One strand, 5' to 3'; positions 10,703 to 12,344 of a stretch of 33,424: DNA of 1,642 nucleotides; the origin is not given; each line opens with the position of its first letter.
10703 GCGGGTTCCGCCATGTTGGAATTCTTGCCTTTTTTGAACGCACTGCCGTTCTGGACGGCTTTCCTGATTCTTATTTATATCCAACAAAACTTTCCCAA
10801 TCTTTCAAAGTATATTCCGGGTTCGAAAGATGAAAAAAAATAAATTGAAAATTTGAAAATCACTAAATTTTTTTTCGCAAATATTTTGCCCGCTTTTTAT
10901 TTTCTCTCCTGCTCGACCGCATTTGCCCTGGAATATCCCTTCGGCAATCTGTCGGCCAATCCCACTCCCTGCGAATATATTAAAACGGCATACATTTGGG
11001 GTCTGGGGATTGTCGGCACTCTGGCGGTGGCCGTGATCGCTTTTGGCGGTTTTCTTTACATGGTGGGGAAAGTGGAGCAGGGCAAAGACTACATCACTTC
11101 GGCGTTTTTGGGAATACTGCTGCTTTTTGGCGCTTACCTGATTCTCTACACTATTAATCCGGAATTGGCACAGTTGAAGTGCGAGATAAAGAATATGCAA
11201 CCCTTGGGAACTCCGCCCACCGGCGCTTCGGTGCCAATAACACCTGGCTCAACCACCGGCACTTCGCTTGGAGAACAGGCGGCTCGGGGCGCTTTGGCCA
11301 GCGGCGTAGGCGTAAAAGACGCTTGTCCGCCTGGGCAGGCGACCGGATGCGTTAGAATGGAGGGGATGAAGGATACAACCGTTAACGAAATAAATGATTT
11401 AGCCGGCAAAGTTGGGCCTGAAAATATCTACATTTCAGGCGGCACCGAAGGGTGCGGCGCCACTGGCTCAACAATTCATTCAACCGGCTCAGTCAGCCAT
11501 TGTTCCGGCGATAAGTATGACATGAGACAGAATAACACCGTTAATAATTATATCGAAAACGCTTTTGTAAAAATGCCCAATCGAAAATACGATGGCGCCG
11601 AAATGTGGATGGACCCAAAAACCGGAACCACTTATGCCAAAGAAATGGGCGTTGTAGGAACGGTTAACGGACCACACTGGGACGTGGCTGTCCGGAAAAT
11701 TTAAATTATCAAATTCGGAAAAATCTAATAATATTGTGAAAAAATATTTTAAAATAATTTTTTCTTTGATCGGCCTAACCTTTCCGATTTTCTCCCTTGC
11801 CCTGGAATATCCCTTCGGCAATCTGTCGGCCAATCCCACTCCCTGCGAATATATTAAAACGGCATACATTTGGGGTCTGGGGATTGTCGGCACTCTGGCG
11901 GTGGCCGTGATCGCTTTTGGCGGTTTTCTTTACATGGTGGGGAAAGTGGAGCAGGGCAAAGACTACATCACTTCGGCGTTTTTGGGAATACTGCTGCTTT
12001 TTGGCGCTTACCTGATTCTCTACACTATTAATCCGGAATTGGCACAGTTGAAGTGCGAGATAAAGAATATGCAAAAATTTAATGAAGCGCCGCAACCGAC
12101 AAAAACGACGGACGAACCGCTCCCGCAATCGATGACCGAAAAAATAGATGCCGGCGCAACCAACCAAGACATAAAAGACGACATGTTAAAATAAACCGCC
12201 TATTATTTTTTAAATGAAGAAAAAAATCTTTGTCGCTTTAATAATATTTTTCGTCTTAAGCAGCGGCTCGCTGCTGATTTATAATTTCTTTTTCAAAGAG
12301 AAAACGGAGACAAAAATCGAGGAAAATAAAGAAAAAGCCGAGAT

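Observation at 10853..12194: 278-bp perfectly identical direct repeat builds two pilin-like genes from one shared module and different ends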

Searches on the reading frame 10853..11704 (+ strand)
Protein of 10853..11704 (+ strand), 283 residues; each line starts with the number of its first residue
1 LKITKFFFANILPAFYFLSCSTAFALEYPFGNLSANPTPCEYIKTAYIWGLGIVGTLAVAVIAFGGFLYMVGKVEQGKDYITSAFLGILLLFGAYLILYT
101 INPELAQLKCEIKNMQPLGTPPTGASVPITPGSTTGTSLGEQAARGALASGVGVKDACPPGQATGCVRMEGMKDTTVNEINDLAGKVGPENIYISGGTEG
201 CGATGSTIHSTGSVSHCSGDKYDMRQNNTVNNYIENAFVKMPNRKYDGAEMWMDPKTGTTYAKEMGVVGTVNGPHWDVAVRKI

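Call 5: search_protein_families(library=pfam, proteins=[window:10853-11704:+], max_evalue=0.1)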
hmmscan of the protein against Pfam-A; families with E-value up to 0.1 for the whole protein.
window:10853-11704:+ (283 aa): 1 family
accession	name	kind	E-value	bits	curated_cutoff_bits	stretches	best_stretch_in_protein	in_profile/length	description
PF18895.5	T4SS_pilin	-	0.041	14.4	26.6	1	44-100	10-70/71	Type IV secretion system pilin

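Call 8: search_protein_families(library=ncbifam, proteins=[window:10853-11704:+], max_evalue=0.1)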
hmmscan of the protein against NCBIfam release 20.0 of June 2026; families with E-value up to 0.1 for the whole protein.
window:10853-11704:+ (283 aa): 1 family
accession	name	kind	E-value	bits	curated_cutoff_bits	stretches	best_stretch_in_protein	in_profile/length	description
NF005415.0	PRK06991.1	equivalog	0.047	13.3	281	1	146-192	33-79/284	electron transport complex subunit RsxB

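Call 9: find_homologous_proteins(query=window:10853-11701:+, max_evalue=0.001)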
Query window:10853-11701:+ (283 aa): 29 proteins with E <= 0.001 among 2216 candidates.
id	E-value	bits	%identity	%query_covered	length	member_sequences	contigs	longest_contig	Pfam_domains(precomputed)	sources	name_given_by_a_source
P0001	1.7e-190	649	100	100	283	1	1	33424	-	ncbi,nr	ncbi:MAG: pilin [Candidatus Portnoybacteria bacterium]|nr:pilin [Candidatus Portnoybacteria bacteriu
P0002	3.8e-76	274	49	90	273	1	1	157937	-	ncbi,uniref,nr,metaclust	ncbi:MAG: hypothetical protein A2Y98_01385 [Candidatus Portnoybacteria bacterium RBG_19FT_COMBO_36_7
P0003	7.8e-75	270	48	92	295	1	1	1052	-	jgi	jgi:hypothetical protein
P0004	1.7e-74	269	49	98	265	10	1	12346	-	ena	-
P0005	3.5e-74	268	48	98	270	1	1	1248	-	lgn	-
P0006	1.0e-73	266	51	97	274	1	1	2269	-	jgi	jgi:hypothetical protein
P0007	1.2e-67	246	48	92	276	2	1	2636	-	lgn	-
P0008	3.2e-55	206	44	95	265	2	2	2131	-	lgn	-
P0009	1.2e-46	177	39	99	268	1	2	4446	-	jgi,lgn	-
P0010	9.0e-45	171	39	99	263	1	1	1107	-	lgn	-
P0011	3.5e-41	159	40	91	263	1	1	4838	-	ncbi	-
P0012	1.1e-39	154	63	39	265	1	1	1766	-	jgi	-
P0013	2.6e-39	153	41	76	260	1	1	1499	-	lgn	-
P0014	1.6e-38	151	64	38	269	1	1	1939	-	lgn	-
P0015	1.0e-37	148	37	98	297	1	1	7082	-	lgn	-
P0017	3.6e-36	143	62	41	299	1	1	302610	-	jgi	-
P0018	2.3e-35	140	33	99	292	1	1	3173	PF18895.6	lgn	-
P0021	7.1e-31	126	57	36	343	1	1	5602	PF01464.26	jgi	-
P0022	3.3e-29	120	61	36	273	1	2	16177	-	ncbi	-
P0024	6.6e-19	86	32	98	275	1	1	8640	PF18895.6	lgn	-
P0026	3.9e-12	64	27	82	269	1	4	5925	PF18895.6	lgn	-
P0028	3.5e-8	51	42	33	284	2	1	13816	PF18895.6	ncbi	ncbi:MAG: pilin, partial [Patescibacteria group bacterium]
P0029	1.8e-7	49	46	27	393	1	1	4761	PF18895.6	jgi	jgi:hypothetical protein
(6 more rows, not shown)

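Call 12: find_encoding_contigs(protein=P0002, flank=6000, max_places=3)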
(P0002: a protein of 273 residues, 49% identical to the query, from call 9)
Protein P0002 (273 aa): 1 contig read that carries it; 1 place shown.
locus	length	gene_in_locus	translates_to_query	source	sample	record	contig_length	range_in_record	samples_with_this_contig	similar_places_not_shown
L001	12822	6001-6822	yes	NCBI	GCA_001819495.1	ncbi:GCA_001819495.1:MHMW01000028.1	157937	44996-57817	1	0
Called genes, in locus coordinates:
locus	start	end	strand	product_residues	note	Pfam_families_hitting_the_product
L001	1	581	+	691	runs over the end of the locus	PF19590:TrbL_3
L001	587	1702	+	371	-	-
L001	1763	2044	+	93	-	PF12666:PrgI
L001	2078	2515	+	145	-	PF13366:PDDEXK_3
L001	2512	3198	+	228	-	PF26593:TraC-like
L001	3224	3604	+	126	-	PF05635:23S_rRNA_IVP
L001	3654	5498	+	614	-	PF01935:DUF87 (weak), PF12846:AAA_10 (faint), PF19044:P-loop_TraG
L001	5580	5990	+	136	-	-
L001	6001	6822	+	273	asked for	-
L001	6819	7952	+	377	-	PF26550:Tricorn_2nd (faint)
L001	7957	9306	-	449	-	PF04932:Wzy_C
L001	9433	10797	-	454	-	PF04932:Wzy_C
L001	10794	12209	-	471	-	PF01943:Polysacc_synt, PF13440:Polysacc_synt_3, PF03023:MurJ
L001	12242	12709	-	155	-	PF13083:KH_KhpA-B, PF01424:R3H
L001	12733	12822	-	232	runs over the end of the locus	PF02096:60KD_IMP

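Call 17: find_encoding_contigs(protein=P0017, flank=8000, max_places=2)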
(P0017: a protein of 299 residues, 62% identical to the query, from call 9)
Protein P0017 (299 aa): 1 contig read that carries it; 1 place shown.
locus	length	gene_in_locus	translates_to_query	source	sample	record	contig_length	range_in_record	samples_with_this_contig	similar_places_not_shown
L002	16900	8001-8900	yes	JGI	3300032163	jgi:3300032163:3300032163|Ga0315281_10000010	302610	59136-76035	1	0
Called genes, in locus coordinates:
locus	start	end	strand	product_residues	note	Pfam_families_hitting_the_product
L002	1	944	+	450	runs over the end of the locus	-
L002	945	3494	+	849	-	PF19590:TrbL_3 (weak)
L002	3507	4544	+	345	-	-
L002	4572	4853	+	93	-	PF12666:PrgI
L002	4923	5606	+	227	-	PF26593:TraC-like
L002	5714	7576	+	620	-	PF03135:CagE_TrbE_VirB (weak), PF01935:DUF87, PF12846:AAA_10 (faint), PF19044:P-loop_TraG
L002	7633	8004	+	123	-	-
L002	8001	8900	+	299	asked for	-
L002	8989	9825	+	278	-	-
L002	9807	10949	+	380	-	PF26550:Tricorn_2nd (faint)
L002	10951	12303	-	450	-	PF04932:Wzy_C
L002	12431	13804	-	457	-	PF04932:Wzy_C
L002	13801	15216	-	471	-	PF01943:Polysacc_synt, PF13440:Polysacc_synt_3, PF03023:MurJ (faint)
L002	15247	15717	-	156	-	PF13083:KH_KhpA-B, PF01424:R3H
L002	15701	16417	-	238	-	PF02096:60KD_IMP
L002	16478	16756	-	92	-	PF01809:YidD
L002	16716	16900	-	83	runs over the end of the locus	PF00825:Ribonuclease_P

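Call 18: find_encoding_contigs(protein=P0004, flank=8000, max_places=2)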
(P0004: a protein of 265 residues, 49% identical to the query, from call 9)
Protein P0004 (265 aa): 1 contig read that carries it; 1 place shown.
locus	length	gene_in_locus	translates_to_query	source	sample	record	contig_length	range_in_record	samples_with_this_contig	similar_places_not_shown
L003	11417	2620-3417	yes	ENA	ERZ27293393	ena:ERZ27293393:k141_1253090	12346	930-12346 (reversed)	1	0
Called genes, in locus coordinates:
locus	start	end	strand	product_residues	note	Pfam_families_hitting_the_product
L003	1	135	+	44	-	?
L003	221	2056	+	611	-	PF01935:DUF87 (weak), PF12846:AAA_10 (faint), PF19044:P-loop_TraG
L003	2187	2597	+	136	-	-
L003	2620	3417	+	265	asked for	-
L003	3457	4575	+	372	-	PF07676:PD40 (faint), PF26549:Tricorn_N (faint), PF26550:Tricorn_2nd (faint)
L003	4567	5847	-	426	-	PF04932:Wzy_C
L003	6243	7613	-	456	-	PF04932:Wzy_C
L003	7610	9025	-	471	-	PF01943:Polysacc_synt, PF13440:Polysacc_synt_3, PF03023:MurJ (weak)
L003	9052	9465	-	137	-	PF13083:KH_KhpA-B, PF01424:R3H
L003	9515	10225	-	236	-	PF02096:60KD_IMP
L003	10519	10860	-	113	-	PF00825:Ribonuclease_P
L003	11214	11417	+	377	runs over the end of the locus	PF00665:rve, PF13683:rve_3 (weak)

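Call 23: predict_structure(alignment_id=A1)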
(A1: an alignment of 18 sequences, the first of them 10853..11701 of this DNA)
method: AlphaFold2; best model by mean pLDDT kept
length: 283 residues; sequences in the alignment: 18
mean_pLDDT: 82.2   pTM: 0.57
mean pLDDT of the five models: 82.2, 81.8, 79.1, 79.0, 76.7
residues with pLDDT >= 90: 138; 70-90: 85; 50-70: 43; < 50: 17
segments of 3 or more residues with pLDDT < 50: 112-126
pLDDT, mean of each block of 10 residues (from residue 1): 63 76 62 76 82 87 94 95 93 86 73 44 49 71 93 90 85 95 97 92 67 89 96 98 92 96 79 88 70
secondary structure, 60 per line:
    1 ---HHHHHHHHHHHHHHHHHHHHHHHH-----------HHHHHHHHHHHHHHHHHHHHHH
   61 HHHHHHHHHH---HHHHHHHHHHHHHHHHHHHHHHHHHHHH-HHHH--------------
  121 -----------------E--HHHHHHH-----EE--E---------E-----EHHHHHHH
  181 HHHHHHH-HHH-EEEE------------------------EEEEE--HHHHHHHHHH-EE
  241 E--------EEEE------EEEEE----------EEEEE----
elements in order: H4-27 H39-70 H74-101 H103-106 H141-147 H174-187 E193-196 E221-225 H228-237 E239-241 E250-253 E260-264 E275-279

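Call 27: fold_search(model_id=the predicted structure, library=pdb)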
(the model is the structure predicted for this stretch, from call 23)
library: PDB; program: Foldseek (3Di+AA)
matches with E <= 10: 198; with E <= 0.001: 0
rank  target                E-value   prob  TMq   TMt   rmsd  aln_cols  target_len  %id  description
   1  8a6x_B                9.4e-01  0.06  0.19  0.16  18.0       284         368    9  Crystal structure of a chimeric LOV-Histidine kinase SB2F1 (asymmetrical variant, trigonal form with long c axis) (released 2024-01-10)
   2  8a7f_A                1.1e+00  0.05  0.18  0.15  17.9       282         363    8  Crystal structure of a chimeric LOV-Histidine kinase SB2F1-I66R mutant (asymmetrical variant, trigonal form with long  (released 2024-01-10)
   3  3ax3_E                1.4e+00  0.75  0.15  0.57  12.6        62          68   21  Crystal structure of rat TOM20-ALDH presequence complex: a complex (form2) between Tom20 and a disulfide-bridged prese (released 2011-07-06)
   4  5t87_G                1.5e+00  0.18  0.12  0.35   5.1        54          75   17  Crystal structure of CDI complex from Cupriavidus taiwanensis LMG 19424 (released 2017-09-13)
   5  8bao_B                1.6e+00  0.20  0.10  0.08   8.2        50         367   16  Dysgonamonadaceae bacterium CRISPR ancillary nuclease 2 (released 2022-11-30)
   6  8uoq_1                1.8e+00  0.18  0.17  0.12  18.9       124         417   11  Composite map of PIC_delta_TFIIK form2 (released 2024-10-23)
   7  8a7h_A                1.8e+00  0.05  0.19  0.16  17.3       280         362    8  Crystal structure of a chimeric LOV-Histidine kinase SB2F1-I66R mutant (light state; asymmetrical variant, trigonal fo (released 2024-01-10)
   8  5t87_F                2.0e+00  0.15  0.12  0.34   4.8        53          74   17  Crystal structure of CDI complex from Cupriavidus taiwanensis LMG 19424 (released 2017-09-13)
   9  8iue_U                2.5e+00  0.10  0.13  0.19   5.8        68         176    6  RNA polymerase III pre-initiation complex melting complex 1 (released 2023-05-24)
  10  7edx_P                2.6e+00  0.08  0.11  0.17   6.2        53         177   13  p53-bound TFIID-based core PIC on HDM2 promoter (released 2021-05-05)
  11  4ory_H                2.6e+00  0.04  0.10  0.16  11.9        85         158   10  Three-dimensional structure of the C65A-K59A double mutant of Human lipocalin-type Prostaglandin D Synthase holo, seco (released 2014-08-06)
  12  9n48_B                2.8e+00  0.06  0.11  0.11   5.6        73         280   12  Crystal structure of PAK1 bound to compound C1 (released 2025-06-25)
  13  7tgj_A                2.8e+00  0.06  0.10  0.06   6.7        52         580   25  Crystal structure of DesD, the desferrioxamine synthetase from the Streptomyces griseoflavus ferrimycin biosynthetic p (released 2022-07-06)
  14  6azr_A                2.8e+00  0.04  0.20  0.23  20.2       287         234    8  Crystal structure of the T264A HK853cp-BeF3-RR468 complex (released 2017-12-27)
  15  4es7                  2.8e+00  0.02  0.08  0.12  11.8        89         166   11  crystal structure of protein HC from Homo sapiens at 2 angstrom (released 2013-04-24)
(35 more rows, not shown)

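Call 34: search_protein_families(library=pfam, proteins=[L002:8001-8897:+, L002:8989-9822:+, P0012], max_evalue=0.01)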
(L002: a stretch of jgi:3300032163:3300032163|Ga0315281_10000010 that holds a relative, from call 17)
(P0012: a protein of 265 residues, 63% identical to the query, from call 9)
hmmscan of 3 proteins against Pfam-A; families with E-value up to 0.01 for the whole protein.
L002:8001-8897:+ (299 aa): 1 family
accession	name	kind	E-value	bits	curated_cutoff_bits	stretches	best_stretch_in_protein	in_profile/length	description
PF18895.5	T4SS_pilin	-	0.00028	21.4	26.6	1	50-107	9-70/71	Type IV secretion system pilin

L002:8989-9822:+ (278 aa): 1 family
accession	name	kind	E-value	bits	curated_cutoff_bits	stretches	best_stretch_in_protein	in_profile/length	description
PF18895.5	T4SS_pilin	-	0.00014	22.3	26.6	1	42-99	9-70/71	Type IV secretion system pilin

P0012 (265 aa): 0 families

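Call 45: find_encoding_contigs(protein=P0022, flank=5000, max_places=2)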
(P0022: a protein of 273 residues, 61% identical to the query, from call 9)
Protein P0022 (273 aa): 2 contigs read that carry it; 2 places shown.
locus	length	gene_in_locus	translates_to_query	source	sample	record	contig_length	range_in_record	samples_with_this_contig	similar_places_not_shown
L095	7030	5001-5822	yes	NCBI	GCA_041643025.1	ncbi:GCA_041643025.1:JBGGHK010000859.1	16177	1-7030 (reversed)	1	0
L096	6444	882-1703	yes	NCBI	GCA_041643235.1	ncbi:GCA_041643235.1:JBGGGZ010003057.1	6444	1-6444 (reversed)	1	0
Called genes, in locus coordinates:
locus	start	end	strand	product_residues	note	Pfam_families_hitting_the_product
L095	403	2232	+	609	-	PF01935:DUF87 (weak), PF12846:AAA_10 (weak), PF19044:P-loop_TraG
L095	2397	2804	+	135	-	-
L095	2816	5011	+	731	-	PF00041:fn3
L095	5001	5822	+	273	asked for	-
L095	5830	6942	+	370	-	PF25174:Beta-prop_THOC3 (faint), PF26550:Tricorn_2nd (faint), PF07676:PD40 (faint), PF26549:Tricorn_N (weak)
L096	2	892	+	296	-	?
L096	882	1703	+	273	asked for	-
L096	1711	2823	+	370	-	PF25174:Beta-prop_THOC3 (faint), PF26550:Tricorn_2nd (faint), PF07676:PD40 (faint), PF26549:Tricorn_N (weak)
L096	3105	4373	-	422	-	PF04932:Wzy_C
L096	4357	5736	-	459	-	PF04932:Wzy_C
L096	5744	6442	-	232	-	?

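Call 46: find_encoding_contigs(protein=P0021, flank=5000, max_places=2)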
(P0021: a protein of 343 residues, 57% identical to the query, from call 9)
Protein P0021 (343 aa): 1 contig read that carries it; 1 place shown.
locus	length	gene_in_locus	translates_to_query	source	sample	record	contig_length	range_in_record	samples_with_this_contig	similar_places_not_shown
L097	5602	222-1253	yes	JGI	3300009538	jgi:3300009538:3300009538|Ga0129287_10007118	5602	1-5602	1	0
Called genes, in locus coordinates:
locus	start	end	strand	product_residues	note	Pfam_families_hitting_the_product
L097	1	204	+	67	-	?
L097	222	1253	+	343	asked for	PF01464:SLT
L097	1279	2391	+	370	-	-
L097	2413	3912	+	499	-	PF01564:Spermine_synth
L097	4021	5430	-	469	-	PF04932:Wzy_C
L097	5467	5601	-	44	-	?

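Call 47: find_encoding_contigs(protein=P0009, flank=5000, max_places=2)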
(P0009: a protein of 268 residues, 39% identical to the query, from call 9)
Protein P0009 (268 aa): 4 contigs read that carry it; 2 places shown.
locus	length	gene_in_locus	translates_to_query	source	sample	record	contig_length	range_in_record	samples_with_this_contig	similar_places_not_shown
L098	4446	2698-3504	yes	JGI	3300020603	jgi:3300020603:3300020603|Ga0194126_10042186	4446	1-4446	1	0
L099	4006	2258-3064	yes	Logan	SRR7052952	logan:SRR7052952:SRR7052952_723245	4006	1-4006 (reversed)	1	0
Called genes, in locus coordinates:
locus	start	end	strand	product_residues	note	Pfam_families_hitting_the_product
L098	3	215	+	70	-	?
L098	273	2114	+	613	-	PF03135:CagE_TrbE_VirB (weak), PF01935:DUF87, PF12846:AAA_10 (faint), PF19044:P-loop_TraG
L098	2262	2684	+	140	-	-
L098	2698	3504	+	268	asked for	-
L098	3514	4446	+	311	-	?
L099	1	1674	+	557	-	?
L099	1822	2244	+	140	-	-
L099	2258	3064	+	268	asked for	-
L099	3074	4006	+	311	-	?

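Call 65: find_encoding_contigs(protein=P0003, flank=3000, max_places=3)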
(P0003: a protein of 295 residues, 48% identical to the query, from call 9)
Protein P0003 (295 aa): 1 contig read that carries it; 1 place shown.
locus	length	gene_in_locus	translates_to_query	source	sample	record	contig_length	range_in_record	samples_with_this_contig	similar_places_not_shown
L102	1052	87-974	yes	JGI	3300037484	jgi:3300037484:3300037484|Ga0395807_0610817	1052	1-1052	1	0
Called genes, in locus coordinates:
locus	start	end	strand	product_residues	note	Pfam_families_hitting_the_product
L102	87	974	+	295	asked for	-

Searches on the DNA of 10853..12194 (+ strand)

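Call 91: search_dna_similar(query=window:10853-12194:+, collection=phages, mode=distant, max_rows=5)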
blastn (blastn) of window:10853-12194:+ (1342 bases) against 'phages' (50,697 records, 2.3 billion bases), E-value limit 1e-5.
No match.

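Call 92: search_dna_similar(query=window:10853-12194:+, collection=plasmids, mode=distant, max_rows=5)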
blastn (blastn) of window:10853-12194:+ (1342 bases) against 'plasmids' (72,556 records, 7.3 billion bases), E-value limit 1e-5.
No match.
